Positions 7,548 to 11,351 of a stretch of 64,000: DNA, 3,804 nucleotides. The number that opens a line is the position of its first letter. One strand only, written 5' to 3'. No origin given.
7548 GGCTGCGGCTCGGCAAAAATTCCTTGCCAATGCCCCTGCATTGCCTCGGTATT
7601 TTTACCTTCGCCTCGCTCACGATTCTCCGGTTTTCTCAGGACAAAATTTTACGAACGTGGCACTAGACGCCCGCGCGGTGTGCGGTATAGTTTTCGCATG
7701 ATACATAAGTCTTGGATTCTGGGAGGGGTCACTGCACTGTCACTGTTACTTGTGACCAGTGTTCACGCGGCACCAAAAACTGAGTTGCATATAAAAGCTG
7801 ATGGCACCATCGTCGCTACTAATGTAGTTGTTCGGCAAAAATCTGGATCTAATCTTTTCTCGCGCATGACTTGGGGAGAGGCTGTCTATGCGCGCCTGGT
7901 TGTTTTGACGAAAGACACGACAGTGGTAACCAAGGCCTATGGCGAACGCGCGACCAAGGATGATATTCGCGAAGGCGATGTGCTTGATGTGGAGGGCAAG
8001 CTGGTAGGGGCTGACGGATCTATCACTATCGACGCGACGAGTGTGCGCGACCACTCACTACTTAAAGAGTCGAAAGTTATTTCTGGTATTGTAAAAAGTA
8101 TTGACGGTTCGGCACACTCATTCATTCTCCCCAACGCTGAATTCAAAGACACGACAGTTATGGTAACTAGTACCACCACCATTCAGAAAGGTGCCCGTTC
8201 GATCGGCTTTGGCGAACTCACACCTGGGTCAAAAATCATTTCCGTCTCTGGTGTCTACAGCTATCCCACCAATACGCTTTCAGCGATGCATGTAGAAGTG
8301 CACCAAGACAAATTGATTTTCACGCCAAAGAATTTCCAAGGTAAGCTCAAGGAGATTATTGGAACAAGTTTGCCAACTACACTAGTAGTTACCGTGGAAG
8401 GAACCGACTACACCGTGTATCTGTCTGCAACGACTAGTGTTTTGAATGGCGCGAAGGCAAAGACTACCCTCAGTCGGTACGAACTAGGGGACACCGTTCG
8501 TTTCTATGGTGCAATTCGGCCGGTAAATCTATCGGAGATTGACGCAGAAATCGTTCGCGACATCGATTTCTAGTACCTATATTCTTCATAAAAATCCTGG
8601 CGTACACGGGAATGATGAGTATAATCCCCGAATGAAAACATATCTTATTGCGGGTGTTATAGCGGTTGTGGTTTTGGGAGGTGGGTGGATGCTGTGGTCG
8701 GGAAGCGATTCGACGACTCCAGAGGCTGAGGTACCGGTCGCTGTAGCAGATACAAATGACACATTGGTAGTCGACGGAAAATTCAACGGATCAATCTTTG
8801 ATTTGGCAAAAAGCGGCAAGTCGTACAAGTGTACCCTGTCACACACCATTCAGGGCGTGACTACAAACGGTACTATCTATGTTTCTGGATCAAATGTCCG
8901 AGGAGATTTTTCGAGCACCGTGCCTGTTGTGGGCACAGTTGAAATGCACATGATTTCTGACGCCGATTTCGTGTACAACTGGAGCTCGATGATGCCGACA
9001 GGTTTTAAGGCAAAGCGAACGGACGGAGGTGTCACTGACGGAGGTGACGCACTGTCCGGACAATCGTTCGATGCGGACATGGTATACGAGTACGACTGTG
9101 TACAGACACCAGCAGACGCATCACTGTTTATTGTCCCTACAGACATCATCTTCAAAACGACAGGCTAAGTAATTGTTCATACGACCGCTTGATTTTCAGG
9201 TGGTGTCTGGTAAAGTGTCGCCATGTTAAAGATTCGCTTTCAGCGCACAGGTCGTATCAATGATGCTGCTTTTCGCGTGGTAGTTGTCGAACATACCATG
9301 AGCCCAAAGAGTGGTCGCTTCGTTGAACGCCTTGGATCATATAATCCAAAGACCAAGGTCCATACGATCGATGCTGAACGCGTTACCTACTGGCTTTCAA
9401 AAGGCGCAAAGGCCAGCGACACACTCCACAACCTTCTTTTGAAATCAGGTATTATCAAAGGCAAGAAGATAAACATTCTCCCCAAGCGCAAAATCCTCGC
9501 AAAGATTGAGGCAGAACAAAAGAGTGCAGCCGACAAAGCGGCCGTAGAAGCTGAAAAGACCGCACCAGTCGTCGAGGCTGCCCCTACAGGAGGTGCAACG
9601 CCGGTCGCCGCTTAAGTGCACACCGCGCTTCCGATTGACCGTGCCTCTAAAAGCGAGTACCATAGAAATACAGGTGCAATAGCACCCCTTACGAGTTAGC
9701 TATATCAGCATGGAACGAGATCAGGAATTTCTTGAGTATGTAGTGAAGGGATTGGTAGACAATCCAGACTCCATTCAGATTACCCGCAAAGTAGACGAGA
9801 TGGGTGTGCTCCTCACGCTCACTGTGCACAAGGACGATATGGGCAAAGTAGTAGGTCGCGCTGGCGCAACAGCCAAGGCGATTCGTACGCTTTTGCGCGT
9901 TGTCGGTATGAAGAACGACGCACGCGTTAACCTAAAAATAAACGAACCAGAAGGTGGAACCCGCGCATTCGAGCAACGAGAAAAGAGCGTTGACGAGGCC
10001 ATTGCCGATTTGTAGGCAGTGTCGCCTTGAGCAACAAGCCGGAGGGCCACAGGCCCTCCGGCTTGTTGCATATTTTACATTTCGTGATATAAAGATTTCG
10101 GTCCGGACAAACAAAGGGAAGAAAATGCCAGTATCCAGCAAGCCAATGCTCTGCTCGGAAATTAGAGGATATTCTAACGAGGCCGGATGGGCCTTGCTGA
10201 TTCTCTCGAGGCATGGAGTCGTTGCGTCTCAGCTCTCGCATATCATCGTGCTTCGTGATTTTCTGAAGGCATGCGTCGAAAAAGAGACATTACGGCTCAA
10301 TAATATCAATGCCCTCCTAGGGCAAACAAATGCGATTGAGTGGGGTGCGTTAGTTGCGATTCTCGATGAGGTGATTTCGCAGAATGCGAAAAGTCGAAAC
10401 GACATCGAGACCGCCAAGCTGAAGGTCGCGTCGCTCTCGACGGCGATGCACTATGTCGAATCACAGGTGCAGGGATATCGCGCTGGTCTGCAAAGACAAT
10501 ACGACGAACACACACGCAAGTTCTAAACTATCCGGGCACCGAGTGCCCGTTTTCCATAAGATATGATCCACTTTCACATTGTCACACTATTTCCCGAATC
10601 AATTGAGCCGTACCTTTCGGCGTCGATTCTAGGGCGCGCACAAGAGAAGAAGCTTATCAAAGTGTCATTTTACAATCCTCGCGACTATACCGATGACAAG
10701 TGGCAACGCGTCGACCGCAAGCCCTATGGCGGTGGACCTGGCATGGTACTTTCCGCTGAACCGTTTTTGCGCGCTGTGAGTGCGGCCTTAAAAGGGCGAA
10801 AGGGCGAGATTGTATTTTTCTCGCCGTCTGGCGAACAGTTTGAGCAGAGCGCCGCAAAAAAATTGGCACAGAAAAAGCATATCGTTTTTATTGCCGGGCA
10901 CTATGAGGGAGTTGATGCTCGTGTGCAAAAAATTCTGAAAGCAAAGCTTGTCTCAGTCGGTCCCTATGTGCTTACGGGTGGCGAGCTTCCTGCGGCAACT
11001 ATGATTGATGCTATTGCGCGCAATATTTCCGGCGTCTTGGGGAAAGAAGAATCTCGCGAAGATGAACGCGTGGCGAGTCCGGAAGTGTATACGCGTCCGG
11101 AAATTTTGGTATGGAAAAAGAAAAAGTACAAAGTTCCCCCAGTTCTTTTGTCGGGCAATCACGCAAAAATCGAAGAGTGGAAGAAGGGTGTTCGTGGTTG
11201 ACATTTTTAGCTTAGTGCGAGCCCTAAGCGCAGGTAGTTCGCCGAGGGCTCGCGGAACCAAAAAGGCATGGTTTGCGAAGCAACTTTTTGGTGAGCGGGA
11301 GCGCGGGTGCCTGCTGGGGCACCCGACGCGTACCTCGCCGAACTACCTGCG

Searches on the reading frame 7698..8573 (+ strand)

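Call 70: search_protein_families(library=pfam, proteins=[window:7698-8573:+], max_evalue=0.01)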
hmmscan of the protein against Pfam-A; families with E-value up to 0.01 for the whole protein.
window:7698-8573:+ (291 aa): 1 family
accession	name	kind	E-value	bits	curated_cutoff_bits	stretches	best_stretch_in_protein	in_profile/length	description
PF01336.31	tRNA_anti-codon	-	0.0019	18.5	27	0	84-117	39-73/75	OB-fold nucleic acid binding domain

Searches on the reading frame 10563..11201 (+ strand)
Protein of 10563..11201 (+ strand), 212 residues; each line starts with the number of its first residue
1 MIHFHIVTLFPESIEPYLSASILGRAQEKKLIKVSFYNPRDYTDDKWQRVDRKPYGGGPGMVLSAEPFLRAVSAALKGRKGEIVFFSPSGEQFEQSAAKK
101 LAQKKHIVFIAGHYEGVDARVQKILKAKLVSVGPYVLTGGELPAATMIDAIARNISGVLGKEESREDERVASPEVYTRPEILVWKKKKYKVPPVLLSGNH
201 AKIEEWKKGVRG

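Call 33: find_encoding_contigs(protein=window:10563-11201:+, flank=10000, max_places=1)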
Protein window:10563-11201:+ (212 aa): 11 contigs read that carry it; 1 place shown.
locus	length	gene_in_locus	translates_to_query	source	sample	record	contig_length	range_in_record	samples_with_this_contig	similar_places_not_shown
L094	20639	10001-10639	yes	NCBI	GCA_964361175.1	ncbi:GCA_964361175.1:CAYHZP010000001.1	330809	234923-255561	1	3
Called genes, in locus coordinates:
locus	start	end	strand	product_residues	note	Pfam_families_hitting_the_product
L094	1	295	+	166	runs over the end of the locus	PF23477:zf_Tbcl_2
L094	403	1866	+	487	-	PF00005:ABC_tran, PF02463:SMC_N (faint), PF13476:AAA_23 (faint), PF13555:AAA_29 (faint), PF13401:AAA_22 (faint), PF13304:AAA_21 (weak), PF00005:ABC_tran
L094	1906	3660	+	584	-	PF06028:DUF915 (faint), PF02450:LCAT, PF12146:Hydrolase_4, PF00561:Abhydrolase_1, PF02089:Palm_thioest (weak), PF07819:PGAP1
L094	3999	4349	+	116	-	PF03819:MazG (weak), PF12643:MazG-like (weak)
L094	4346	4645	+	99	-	PF08922:DUF1905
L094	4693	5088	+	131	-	PF01050:MannoseP_isomer (weak), PF07883:Cupin_2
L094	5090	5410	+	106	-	PF01035:DNA_binding_1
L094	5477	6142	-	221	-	-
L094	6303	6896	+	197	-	PF01725:Ham1p_like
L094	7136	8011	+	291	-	-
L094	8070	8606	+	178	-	-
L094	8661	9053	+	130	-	PF00886:Ribosomal_S16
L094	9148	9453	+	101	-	PF13083:KH_KhpA-B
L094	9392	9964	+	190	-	-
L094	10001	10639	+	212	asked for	PF01746:tRNA_m1G_MT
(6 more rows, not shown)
